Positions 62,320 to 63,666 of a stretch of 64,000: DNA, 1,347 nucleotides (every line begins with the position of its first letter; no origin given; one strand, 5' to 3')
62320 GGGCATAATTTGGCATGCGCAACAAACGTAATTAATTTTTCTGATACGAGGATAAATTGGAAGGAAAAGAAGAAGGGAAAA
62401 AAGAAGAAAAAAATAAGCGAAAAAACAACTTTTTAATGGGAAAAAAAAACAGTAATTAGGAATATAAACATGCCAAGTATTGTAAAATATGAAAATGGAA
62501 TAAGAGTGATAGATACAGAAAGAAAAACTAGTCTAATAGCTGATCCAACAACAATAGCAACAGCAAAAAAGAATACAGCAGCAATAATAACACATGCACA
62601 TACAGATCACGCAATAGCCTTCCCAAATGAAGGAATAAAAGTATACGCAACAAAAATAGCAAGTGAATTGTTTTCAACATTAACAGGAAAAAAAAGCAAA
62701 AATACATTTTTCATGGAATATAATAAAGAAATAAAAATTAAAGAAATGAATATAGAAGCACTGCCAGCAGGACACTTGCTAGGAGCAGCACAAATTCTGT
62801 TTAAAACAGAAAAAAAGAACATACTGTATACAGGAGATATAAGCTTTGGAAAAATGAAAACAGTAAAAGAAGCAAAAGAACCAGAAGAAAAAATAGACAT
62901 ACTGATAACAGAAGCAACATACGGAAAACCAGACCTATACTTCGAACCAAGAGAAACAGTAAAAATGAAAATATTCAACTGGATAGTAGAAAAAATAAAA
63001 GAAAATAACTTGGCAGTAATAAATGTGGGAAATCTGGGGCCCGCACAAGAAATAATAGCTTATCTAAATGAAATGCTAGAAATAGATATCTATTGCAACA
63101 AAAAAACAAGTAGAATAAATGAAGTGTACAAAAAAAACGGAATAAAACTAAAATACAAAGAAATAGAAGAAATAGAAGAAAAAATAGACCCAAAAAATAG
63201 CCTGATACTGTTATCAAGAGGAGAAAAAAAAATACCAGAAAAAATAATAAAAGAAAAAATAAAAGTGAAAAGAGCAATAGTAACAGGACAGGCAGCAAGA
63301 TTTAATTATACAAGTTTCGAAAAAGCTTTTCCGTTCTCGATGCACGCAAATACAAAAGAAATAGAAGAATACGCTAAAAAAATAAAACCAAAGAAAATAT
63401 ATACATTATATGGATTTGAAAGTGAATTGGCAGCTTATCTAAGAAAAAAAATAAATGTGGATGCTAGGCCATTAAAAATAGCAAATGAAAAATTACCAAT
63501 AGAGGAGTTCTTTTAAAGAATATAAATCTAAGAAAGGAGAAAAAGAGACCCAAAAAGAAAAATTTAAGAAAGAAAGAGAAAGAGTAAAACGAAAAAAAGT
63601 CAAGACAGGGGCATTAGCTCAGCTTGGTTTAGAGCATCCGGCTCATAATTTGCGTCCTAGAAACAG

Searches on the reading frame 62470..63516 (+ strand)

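Call 6: search_protein_families(library=pfam, proteins=[window:62470-63516:+])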
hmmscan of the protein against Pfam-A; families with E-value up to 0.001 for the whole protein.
window:62470-63516:+ (348 aa): 3 families
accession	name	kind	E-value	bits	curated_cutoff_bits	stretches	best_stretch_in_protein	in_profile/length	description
PF12706.13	Lactamase_B_2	-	7e-05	22.9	27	1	29-156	25-171/200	Beta-lactamase superfamily domain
PF17030.11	Beta_lactamase3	-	0.00028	20.7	33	1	74-131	126-184/214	Putative beta-lactamase-like family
PF00753.33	Lactamase_B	-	0.00077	19.9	22.7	0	36-127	45-153/196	Metallo-beta-lactamase superfamily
